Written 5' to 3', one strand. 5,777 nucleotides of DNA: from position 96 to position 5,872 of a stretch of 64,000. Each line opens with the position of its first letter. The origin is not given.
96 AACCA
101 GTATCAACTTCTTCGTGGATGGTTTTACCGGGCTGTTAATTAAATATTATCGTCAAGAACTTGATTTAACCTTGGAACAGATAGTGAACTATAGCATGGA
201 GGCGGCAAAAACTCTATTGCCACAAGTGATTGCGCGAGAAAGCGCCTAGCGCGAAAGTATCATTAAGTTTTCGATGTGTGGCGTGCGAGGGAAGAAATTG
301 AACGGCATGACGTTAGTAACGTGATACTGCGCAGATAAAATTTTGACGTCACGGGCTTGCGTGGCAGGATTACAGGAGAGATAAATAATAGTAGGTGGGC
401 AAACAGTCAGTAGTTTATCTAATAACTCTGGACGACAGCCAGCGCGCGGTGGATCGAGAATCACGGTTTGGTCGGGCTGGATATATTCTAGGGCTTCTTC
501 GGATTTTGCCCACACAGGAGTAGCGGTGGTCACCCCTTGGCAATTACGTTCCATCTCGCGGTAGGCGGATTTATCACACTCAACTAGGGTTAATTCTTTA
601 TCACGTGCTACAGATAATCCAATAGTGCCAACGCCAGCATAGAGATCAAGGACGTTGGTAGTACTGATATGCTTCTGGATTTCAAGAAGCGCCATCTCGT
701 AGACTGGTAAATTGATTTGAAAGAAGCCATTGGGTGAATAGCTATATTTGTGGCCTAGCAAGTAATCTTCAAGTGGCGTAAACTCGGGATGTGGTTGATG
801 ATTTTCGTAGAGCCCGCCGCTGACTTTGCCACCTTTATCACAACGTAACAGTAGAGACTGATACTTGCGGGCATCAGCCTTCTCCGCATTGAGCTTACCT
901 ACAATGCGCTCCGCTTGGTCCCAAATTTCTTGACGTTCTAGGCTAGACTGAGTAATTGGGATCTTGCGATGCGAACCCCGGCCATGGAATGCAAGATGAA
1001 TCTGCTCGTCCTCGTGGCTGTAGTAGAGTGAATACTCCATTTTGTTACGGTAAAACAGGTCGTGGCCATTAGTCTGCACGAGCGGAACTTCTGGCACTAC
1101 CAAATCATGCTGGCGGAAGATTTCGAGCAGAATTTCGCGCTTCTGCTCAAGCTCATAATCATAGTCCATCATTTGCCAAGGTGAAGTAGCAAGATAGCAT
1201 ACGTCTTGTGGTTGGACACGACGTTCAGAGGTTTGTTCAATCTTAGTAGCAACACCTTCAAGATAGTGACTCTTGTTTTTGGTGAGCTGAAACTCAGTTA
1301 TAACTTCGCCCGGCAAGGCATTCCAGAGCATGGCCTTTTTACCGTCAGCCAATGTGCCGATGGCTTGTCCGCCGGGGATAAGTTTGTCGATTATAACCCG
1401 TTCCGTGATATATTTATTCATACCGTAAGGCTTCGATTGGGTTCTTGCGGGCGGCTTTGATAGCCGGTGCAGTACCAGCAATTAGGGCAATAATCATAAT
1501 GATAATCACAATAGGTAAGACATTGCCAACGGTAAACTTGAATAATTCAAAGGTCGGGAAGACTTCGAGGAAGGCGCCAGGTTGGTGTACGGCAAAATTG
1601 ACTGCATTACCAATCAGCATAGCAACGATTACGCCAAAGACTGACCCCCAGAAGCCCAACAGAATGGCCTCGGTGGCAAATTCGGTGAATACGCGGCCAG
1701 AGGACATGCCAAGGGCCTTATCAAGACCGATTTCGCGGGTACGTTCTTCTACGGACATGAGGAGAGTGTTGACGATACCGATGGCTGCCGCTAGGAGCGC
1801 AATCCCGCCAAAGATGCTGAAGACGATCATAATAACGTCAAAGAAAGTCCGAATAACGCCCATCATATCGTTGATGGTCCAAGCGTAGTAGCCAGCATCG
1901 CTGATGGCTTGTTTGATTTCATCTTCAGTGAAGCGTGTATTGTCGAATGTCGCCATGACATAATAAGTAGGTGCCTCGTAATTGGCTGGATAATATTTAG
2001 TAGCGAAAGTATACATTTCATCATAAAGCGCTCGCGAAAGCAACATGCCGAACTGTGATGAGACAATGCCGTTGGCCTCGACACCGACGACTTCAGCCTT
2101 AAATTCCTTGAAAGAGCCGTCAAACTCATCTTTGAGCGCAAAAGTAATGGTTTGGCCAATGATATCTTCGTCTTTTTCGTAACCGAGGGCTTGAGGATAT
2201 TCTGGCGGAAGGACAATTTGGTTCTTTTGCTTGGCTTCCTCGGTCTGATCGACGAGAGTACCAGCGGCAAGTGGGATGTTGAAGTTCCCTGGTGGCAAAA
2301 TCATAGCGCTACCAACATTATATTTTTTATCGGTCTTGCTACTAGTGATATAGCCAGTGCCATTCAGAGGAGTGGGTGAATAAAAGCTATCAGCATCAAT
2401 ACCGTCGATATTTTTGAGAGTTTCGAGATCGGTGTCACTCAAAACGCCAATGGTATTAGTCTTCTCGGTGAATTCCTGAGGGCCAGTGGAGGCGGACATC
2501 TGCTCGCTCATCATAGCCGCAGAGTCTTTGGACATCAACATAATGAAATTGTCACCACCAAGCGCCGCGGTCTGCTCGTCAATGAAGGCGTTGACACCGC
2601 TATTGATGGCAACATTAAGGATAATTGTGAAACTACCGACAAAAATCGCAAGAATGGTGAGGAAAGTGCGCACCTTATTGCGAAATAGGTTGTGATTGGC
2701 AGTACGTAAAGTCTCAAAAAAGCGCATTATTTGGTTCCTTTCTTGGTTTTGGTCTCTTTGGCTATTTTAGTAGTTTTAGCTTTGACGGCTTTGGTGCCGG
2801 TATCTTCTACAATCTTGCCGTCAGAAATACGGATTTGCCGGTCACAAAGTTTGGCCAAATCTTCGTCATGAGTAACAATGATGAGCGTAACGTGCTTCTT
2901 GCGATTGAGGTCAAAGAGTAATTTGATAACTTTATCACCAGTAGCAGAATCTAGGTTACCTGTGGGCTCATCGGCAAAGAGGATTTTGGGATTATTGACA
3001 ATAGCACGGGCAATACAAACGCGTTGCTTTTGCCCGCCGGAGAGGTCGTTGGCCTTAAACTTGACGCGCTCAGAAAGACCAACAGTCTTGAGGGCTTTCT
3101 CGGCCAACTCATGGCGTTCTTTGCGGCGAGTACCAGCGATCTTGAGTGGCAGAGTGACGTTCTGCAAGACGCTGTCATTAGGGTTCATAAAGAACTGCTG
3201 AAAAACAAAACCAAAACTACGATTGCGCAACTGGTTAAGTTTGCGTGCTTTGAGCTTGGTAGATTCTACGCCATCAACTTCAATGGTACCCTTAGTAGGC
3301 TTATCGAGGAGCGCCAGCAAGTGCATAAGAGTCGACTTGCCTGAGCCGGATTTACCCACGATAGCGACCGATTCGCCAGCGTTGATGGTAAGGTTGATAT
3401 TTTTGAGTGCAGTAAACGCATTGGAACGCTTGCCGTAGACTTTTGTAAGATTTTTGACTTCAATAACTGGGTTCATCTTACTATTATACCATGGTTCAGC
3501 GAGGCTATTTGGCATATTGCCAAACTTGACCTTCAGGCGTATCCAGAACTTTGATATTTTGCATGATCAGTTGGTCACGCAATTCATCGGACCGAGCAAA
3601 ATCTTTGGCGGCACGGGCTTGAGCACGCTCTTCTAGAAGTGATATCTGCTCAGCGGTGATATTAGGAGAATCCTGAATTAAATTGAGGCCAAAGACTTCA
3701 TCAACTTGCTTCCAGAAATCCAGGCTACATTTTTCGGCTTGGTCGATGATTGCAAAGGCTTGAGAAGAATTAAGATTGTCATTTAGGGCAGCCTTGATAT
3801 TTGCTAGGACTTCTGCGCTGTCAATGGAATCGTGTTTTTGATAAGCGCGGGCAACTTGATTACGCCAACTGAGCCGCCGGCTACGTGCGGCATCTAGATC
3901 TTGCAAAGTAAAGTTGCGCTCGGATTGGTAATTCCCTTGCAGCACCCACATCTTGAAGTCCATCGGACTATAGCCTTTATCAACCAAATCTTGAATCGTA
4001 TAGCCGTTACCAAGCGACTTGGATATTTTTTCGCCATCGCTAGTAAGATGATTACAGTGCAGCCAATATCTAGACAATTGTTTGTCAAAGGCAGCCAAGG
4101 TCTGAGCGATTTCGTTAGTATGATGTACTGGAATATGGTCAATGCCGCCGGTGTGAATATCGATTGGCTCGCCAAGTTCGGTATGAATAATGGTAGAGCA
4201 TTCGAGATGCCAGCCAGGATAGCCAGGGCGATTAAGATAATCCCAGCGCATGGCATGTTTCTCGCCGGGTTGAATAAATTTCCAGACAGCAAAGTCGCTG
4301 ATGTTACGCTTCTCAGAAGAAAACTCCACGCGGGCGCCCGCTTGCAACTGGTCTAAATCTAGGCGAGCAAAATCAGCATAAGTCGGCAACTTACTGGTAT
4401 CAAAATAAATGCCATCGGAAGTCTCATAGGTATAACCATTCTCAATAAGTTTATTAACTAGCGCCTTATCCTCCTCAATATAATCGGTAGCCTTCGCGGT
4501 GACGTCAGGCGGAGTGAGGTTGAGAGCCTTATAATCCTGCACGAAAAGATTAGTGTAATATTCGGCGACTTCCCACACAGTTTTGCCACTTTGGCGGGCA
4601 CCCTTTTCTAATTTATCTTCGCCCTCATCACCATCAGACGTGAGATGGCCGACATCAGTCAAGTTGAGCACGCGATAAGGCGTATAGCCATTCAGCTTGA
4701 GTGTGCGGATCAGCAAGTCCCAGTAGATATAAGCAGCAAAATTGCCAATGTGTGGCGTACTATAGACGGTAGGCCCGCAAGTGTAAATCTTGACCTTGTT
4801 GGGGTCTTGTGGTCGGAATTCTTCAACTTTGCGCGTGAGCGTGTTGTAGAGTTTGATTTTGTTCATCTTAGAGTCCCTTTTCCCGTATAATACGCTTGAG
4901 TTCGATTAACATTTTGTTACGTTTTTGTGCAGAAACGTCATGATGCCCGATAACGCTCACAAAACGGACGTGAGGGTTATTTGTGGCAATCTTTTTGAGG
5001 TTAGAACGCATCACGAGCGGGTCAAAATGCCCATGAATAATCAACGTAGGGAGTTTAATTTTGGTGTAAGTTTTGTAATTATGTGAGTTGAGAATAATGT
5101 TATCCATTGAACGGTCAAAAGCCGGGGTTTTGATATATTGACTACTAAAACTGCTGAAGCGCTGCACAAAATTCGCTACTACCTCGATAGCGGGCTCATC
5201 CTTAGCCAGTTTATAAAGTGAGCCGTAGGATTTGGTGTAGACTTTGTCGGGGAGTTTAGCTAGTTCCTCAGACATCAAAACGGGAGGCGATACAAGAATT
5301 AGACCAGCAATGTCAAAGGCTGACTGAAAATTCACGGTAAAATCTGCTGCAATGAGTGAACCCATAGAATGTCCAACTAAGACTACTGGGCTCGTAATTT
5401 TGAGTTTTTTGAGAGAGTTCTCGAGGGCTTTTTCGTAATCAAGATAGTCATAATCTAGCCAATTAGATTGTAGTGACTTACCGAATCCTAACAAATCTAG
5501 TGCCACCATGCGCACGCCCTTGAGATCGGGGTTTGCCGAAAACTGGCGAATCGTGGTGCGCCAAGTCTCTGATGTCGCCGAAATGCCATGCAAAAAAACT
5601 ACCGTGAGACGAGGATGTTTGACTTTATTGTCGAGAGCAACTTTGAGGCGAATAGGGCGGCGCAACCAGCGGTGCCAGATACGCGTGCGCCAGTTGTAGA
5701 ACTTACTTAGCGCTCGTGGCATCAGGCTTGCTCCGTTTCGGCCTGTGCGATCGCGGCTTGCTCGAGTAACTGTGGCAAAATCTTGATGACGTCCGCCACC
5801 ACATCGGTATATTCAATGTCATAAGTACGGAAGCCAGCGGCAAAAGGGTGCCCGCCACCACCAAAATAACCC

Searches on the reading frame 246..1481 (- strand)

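Call 94: search_protein_families(library=pfam, proteins=[window:246-1481:-], max_evalue=0.0001)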
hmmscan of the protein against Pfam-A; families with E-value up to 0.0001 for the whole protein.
window:246-1481:- (411 aa): 2 families
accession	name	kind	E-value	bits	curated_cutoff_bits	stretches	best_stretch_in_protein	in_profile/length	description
PF05958.17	tRNA_U5-meth_tr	-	7.3e-16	58.6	23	1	338-411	285-356/357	tRNA (Uracil-5-)-methyltransferase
PF03602.21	Cons_hypoth95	-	3.6e-07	30.5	24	1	268-347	36-124/182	Conserved hypothetical protein 95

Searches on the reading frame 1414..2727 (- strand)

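Call 94: search_protein_families(library=pfam, proteins=[window:1414-2727:-], max_evalue=0.0001)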
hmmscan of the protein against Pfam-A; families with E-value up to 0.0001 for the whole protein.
window:1414-2727:- (437 aa): 2 families
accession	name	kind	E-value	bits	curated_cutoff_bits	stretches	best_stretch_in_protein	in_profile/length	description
PF02687.27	FtsX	-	7.9e-18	65.1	25.5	1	305-430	2-120/120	FtsX-like permease C-terminal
PF12704.14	MacB_PCD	-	1.4e-10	42.3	27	1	21-227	1-165/207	MacB-like periplasmic core domain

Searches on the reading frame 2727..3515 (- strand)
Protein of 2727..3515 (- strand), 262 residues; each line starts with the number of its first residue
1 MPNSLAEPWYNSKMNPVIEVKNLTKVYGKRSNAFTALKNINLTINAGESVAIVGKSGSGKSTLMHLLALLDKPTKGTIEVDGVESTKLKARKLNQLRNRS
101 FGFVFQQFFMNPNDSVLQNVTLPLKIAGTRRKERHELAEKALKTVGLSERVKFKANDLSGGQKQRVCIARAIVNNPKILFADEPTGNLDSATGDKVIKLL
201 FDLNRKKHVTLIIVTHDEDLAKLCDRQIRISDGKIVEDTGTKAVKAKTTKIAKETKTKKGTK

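Call 94: search_protein_families(library=pfam, proteins=[window:2727-3515:-], max_evalue=0.0001)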
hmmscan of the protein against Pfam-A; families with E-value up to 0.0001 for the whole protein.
window:2727-3515:- (262 aa): 3 families
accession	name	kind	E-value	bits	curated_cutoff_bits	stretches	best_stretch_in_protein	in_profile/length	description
PF00005.33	ABC_tran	-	6.7e-37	127.6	25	1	37-185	1-136/137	ABC transporter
PF02463.25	SMC_N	-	2.1e-06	27.8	40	1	41-231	17-212/220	RecF/RecN/SMC N terminal domain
PF13304.12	AAA_21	-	3.6e-06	27.7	27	0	50-70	2-22/304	AAA domain, putative AbiEii toxin, Type IV TA system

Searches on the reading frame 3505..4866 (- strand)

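Call 94: search_protein_families(library=pfam, proteins=[window:3505-4866:-], max_evalue=0.0001)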
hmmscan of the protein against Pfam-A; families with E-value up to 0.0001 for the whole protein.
window:3505-4866:- (453 aa): 3 families
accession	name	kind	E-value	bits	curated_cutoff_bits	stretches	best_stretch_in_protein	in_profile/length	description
PF01406.26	tRNA-synt_1e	-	7.9e-83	278.7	27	1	17-328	2-300/301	tRNA synthetases class I (C) catalytic domain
PF09334.17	tRNA-synt_1g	-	4.4e-09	36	20.1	0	35-165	11-132/391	tRNA synthetases class I (M)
PF23493.1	CysS_C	-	5e-06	27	23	1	401-449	2-50/51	Cysteinyl-tRNA ligase anticodon binding domain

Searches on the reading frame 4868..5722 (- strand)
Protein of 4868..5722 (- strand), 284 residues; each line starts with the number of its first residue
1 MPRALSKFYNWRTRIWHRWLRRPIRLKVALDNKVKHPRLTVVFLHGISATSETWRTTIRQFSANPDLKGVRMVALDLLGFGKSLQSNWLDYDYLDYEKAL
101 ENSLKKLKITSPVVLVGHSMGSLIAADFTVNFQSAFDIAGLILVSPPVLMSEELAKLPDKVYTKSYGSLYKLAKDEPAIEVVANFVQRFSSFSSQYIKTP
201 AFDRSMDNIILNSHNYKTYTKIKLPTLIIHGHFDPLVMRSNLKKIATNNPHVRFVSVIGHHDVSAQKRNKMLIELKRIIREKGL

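Call 94: search_protein_families(library=pfam, proteins=[window:4868-5722:-], max_evalue=0.0001)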
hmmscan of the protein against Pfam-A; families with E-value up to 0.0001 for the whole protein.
window:4868-5722:- (284 aa): 7 families
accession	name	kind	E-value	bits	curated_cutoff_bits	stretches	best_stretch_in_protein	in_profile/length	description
PF00561.26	Abhydrolase_1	-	7.5e-20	72.1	25.8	1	40-160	2-118/245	alpha/beta hydrolase fold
PF12146.15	Hydrolase_4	-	3.7e-18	66.1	27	1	36-250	2-218/239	Serine aminopeptidase, S33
PF12697.13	Abhydrolase_6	-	7.2e-15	56.7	26.3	1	41-150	1-97/217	Alpha/beta hydrolase family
PF06821.19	Ser_hydrolase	-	1.6e-07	31.8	22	1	85-152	31-96/172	Serine hydrolase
PF20408.4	Abhydrolase_11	-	2.8e-05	24.4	27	0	216-269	120-173/193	Alpha/beta hydrolase domain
PF07859.19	Abhydrolase_3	-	3.9e-05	24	25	1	109-239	69-181/210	alpha/beta hydrolase fold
PF03959.19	FSH1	-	5e-05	23.5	21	0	115-270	105-208/211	Serine hydrolase (FSH1)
